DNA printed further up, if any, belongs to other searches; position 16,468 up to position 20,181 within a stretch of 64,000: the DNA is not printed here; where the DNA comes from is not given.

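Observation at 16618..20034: CheY-type receiver domain embedded inside a tandem HdrA-like flavoprotein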

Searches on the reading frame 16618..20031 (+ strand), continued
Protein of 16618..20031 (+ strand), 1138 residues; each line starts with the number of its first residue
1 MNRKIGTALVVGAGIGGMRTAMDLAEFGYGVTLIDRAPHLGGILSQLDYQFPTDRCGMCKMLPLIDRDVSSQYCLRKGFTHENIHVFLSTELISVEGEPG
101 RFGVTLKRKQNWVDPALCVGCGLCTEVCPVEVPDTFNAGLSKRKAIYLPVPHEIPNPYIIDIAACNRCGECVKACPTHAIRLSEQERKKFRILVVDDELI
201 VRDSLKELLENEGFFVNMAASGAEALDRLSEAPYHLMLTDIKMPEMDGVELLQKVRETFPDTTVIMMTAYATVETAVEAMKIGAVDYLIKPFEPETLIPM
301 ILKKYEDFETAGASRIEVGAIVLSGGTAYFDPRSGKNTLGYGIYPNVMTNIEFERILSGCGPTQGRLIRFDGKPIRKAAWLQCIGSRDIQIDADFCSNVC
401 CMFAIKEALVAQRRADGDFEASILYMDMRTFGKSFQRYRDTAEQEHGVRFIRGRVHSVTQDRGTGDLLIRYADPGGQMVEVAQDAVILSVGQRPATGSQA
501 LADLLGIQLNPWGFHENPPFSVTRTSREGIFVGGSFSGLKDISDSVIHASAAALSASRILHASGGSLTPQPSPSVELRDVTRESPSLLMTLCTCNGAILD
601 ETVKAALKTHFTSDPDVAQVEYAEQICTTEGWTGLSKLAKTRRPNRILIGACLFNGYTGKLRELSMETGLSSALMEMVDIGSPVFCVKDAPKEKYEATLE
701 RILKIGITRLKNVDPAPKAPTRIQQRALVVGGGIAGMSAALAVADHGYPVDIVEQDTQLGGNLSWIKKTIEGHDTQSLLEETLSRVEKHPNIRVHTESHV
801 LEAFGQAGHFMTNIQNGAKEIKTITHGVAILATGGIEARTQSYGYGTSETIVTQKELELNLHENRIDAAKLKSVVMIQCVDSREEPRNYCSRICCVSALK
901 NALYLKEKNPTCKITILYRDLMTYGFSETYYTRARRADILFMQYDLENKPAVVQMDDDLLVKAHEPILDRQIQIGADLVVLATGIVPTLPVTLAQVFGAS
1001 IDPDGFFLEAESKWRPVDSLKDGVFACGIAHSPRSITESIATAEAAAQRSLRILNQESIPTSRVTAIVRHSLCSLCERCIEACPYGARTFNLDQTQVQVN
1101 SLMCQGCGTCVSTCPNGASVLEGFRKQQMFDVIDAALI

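Call 13: search_solved_structures(query=window:16618-20031:+, max_evalue=1e-10, show_alignments=2)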
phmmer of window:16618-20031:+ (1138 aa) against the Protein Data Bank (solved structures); distinct sequences matched with E-value up to 1e-10: 161 (the best 60 are shown).
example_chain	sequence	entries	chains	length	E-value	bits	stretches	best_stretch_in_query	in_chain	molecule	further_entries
5odc_A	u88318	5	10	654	4e-115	388.9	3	316-507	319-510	Heterodisulfide reductase, subunit A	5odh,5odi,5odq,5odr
9sfi_A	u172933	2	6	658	4.6e-114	385.4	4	315-511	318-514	CoB--CoM heterodisulfide reductase iron-sulfur subunit A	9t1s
8rvu_a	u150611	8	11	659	2.1e-107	363.3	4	955-1137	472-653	H(2):CoB-CoM heterodisulfide,ferredoxin reductase subunit A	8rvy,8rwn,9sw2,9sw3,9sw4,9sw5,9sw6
8rvv_A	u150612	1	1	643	2.9e-104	352.9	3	955-1137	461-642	H(2):CoB-CoM heterodisulfide,ferredoxin reductase subunit A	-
7bkb_A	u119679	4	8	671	3.7e-89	302.9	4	7-184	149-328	CoB--CoM heterodisulfide reductase iron-sulfur subunit A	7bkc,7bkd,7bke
6tjr_A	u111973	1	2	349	6e-37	130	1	314-558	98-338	Fumarate reductase/succinate dehydrogenase flavoprotein domain protein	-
9xzo_A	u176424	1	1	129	5.2e-26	93.8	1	191-303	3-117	De novo protein M1X0B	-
3crn_A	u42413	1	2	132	2.9e-23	84.7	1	191-312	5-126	Response regulator receiver domain protein, CheY-like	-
5xso_A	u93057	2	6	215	2.5e-21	78.3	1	189-333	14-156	Response regulator FixJ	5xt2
1zy2_A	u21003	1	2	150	9.8e-21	76.3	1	191-299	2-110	transcriptional regulator NtrC1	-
7w9h_A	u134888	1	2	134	4e-20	74.3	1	191-303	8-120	Response regulator protein FleR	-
4l4u_A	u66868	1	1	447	5.9e-20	73.7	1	190-298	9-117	Transcriptional regulator (NtrC family)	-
1ny5_A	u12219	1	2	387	9.1e-20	73.1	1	191-298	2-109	transcriptional regulator (NtrC family)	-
1zit_A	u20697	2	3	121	1e-19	73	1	191-308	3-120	transcriptional regulator (NtrC family)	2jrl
6ifh_A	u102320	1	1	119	2e-19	72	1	191-294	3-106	Sporulation initiation phosphotransferase F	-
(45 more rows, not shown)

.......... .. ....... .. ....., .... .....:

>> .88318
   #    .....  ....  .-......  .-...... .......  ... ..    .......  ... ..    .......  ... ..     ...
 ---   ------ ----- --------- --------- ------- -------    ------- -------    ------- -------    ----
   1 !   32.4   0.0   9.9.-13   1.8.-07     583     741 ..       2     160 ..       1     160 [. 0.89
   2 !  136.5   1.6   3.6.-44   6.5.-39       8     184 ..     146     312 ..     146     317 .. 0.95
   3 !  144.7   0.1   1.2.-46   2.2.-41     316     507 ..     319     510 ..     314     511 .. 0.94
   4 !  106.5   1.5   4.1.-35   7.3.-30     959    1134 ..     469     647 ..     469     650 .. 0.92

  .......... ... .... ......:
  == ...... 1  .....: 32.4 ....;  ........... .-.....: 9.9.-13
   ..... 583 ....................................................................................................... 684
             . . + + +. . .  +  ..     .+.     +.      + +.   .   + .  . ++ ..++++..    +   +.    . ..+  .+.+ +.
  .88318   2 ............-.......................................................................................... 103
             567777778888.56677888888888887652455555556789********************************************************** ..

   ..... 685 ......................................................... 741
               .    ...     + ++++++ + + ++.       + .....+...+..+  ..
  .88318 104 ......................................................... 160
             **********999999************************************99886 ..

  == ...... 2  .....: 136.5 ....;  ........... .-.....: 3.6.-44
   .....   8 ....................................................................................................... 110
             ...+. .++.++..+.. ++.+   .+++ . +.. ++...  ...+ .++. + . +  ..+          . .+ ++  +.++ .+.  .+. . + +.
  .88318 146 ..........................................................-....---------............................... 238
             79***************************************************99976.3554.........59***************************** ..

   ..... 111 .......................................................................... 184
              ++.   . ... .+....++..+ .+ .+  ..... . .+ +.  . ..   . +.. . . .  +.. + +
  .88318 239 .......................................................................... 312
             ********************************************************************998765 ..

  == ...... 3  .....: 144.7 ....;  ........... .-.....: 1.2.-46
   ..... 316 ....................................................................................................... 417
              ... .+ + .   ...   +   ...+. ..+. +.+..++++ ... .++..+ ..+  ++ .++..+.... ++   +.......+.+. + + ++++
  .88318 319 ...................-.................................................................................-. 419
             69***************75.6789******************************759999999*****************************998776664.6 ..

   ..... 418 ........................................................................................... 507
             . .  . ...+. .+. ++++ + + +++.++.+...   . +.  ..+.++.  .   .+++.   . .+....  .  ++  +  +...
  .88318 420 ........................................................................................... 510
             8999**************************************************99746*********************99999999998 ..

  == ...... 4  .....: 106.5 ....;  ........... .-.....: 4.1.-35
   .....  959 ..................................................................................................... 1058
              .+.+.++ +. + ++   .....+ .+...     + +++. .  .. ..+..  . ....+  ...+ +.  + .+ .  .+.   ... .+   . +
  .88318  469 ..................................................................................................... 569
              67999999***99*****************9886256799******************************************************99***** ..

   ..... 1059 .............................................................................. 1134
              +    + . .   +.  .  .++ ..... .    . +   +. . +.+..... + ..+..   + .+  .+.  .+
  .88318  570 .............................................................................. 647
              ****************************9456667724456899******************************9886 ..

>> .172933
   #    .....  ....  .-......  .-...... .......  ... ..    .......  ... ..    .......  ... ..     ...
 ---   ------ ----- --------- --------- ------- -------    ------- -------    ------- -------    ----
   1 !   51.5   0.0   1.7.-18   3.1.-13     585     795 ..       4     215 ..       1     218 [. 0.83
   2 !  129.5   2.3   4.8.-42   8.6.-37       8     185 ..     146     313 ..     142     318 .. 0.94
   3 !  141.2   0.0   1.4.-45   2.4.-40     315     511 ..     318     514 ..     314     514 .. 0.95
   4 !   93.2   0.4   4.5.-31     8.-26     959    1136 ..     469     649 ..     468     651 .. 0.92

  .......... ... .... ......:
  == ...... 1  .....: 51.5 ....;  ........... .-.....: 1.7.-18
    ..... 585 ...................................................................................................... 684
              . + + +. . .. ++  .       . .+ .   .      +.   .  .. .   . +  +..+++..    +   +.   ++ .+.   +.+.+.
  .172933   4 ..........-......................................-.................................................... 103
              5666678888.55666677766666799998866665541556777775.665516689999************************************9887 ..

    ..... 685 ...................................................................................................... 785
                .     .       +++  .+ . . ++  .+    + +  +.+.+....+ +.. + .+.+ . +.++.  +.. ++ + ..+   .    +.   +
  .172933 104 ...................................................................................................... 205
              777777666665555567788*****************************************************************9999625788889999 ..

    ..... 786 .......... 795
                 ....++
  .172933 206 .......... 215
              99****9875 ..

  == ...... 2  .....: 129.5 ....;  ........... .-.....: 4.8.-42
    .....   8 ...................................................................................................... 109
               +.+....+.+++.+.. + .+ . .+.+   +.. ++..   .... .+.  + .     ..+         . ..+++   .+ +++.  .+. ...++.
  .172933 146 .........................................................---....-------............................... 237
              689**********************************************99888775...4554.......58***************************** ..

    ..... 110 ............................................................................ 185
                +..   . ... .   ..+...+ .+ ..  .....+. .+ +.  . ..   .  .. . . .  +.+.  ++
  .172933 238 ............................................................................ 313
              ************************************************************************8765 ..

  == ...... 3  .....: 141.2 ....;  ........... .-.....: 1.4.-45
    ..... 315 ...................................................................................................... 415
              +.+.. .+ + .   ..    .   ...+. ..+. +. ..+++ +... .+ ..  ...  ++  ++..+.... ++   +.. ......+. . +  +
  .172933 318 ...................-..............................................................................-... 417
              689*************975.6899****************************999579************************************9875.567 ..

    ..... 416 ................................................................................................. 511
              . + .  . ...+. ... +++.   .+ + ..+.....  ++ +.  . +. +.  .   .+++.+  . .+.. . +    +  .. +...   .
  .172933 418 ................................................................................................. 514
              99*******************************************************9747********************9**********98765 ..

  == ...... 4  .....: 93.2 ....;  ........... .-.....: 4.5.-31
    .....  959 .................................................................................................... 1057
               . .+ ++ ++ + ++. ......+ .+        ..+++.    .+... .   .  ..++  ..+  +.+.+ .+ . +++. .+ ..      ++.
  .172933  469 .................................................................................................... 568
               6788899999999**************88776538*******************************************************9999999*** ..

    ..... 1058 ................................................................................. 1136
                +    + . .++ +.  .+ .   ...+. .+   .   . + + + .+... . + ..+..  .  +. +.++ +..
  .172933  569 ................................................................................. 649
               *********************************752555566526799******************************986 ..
